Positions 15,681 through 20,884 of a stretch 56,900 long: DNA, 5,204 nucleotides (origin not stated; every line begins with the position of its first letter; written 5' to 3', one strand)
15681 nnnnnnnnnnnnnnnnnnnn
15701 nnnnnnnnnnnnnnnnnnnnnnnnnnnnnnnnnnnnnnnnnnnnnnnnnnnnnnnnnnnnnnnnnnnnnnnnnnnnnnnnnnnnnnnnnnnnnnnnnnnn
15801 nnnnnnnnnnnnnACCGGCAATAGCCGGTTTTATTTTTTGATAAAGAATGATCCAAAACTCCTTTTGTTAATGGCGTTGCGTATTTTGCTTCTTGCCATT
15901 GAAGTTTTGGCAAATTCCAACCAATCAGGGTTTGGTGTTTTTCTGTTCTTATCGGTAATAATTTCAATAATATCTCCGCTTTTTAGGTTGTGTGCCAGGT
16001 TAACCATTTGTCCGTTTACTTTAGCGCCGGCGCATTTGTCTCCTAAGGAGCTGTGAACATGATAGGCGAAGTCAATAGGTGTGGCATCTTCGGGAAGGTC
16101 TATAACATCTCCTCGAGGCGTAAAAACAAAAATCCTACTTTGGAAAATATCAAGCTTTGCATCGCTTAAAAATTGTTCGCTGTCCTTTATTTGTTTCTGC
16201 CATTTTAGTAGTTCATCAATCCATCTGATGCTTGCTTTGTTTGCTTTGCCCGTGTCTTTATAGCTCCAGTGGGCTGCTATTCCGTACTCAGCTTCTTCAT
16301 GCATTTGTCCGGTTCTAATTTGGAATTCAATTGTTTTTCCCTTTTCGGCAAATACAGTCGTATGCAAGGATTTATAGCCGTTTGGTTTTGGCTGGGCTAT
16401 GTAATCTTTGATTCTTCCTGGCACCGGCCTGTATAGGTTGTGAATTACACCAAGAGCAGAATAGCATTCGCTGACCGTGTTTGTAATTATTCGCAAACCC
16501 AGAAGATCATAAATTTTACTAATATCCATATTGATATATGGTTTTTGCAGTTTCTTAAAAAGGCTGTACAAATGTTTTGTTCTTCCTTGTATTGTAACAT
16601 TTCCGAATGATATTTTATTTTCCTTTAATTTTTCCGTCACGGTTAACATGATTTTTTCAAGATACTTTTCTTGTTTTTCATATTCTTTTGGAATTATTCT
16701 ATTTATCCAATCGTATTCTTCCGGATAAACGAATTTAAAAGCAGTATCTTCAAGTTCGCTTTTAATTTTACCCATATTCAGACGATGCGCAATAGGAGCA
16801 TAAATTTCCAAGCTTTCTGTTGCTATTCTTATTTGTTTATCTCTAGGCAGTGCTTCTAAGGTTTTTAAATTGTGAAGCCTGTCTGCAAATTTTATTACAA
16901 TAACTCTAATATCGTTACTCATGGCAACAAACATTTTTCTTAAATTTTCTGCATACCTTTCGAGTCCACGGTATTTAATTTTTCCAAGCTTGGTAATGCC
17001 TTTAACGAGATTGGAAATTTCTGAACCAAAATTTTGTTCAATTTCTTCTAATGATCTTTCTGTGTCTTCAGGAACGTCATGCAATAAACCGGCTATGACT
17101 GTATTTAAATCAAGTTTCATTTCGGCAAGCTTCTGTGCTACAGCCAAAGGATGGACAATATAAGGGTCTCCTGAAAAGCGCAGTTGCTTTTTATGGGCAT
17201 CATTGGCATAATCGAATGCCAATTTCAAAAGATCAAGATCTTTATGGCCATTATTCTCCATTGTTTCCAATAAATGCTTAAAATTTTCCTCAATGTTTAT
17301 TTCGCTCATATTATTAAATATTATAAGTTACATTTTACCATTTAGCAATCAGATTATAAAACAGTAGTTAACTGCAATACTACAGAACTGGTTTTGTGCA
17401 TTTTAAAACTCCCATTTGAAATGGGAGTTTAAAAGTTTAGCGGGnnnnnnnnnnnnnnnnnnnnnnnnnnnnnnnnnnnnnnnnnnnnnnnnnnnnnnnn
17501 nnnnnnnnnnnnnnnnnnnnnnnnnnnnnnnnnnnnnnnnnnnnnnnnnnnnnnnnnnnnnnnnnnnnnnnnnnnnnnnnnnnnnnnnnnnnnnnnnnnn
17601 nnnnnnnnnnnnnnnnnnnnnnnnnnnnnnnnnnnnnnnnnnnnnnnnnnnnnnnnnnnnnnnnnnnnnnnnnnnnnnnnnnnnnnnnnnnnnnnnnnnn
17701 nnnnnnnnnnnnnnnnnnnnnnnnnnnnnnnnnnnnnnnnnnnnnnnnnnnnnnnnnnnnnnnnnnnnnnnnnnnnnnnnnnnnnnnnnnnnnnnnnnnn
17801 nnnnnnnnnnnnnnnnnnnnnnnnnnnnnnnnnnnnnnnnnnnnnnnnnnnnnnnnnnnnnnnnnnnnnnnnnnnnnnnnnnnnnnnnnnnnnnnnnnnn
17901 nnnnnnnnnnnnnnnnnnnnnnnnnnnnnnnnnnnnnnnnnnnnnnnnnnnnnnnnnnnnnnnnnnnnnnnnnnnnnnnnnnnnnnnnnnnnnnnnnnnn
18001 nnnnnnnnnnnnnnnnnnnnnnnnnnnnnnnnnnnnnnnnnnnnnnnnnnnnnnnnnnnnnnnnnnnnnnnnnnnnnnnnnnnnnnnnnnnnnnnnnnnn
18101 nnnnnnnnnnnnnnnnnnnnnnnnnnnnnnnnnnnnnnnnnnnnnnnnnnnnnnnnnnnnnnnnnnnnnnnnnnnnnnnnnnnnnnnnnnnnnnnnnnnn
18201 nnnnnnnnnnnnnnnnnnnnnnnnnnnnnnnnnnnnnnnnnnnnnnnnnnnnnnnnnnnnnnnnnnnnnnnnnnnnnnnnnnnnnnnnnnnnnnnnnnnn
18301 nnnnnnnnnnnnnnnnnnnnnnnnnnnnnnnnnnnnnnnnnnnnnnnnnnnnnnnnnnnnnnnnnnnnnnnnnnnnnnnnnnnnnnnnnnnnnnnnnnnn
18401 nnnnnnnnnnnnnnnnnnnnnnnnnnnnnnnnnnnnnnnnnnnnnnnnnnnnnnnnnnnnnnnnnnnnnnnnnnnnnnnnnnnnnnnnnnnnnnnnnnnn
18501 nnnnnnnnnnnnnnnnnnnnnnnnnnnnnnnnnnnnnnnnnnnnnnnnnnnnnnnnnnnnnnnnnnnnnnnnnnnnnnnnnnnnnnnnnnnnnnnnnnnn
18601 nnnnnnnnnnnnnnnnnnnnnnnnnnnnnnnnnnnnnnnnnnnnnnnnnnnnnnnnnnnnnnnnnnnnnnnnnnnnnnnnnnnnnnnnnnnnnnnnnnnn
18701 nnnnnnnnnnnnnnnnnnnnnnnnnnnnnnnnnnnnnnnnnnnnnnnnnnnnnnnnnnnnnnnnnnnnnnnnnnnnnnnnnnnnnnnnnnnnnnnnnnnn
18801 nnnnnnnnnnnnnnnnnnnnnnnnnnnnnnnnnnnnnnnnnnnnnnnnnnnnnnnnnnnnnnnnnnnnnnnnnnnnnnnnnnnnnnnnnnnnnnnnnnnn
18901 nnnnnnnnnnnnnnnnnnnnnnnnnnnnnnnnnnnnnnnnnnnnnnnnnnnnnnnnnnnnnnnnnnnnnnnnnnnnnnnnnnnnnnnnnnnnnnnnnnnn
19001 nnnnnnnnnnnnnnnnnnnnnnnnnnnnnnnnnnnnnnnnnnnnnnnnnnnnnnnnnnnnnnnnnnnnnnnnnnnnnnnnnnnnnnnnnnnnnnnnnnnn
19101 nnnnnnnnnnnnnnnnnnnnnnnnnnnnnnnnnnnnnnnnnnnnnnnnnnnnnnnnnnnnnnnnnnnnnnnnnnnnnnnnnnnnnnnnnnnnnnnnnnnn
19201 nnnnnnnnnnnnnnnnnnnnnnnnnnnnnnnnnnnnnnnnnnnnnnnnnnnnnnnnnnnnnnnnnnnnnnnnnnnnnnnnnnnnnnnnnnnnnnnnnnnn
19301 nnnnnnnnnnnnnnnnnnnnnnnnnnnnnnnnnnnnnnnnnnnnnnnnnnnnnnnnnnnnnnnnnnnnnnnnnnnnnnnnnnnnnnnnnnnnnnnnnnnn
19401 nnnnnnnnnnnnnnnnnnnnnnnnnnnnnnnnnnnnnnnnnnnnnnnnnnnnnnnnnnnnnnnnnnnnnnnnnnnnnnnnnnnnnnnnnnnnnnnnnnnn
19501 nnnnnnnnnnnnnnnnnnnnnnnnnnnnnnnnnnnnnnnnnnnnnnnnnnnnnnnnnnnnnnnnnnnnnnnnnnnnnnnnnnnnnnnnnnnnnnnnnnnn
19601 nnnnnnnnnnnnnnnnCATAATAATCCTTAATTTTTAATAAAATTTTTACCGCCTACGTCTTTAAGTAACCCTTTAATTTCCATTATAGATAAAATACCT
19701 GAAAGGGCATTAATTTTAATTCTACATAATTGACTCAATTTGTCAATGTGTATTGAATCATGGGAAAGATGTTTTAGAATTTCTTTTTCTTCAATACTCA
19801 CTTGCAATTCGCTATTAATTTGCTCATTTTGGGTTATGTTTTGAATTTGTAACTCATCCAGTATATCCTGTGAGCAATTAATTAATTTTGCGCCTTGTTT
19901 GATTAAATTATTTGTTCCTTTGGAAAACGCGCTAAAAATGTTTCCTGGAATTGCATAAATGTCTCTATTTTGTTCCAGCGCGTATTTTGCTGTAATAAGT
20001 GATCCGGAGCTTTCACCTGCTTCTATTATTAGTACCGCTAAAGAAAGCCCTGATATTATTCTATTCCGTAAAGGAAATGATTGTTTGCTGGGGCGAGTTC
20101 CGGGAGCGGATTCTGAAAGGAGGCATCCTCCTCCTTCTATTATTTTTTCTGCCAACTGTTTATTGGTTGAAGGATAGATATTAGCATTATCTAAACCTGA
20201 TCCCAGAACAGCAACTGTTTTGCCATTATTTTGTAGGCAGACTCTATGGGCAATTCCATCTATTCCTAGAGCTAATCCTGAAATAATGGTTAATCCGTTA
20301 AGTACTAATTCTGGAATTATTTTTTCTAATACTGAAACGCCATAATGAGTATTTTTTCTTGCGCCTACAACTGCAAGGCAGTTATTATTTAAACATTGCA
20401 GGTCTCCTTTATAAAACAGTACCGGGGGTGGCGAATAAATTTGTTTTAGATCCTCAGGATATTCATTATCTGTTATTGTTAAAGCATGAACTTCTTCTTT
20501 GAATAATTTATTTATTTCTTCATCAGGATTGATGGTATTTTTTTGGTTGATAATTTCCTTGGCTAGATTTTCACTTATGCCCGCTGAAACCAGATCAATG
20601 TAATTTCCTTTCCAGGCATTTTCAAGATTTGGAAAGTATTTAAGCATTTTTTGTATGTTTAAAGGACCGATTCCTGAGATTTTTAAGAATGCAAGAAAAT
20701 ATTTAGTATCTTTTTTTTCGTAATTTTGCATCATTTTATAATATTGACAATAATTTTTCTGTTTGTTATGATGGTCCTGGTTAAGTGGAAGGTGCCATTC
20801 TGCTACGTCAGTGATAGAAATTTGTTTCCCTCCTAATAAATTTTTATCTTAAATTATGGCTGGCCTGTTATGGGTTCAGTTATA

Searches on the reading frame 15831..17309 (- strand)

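Call 9: search_protein_families(library=pfam, proteins=[window:15831-17309:-], max_evalue=0.001)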
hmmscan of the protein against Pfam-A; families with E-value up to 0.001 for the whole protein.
window:15831-17309:- (492 aa): 4 families
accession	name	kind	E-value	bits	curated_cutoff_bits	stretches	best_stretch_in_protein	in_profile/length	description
PF13328.12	HD_4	-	1.1e-45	155.6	27.2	1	31-179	1-155/156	HD domain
PF04607.23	RelA_SpoT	-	1.7e-39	135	27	1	242-354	1-112/113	Region found in RelA / SpoT proteins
PF02824.27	TGS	-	1.2e-24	86.5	22.2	1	393-452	1-60/60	TGS domain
PF01966.28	HD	-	5.1e-14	53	22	1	51-147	2-115/116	HD domain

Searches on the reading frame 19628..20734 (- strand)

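Call 9: search_protein_families(library=pfam, proteins=[window:19628-20734:-], max_evalue=0.001)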
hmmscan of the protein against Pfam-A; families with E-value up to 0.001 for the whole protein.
window:19628-20734:- (368 aa): 2 families
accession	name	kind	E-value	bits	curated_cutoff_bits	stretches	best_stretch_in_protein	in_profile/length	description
PF02481.21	DNA_processg_A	-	8.2e-81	270.7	29.6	1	79-285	4-210/212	DNA recombination-mediator protein A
PF17782.7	DprA_WH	-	6.3e-08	33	22.9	1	313-362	11-60/61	DprA winged helix domain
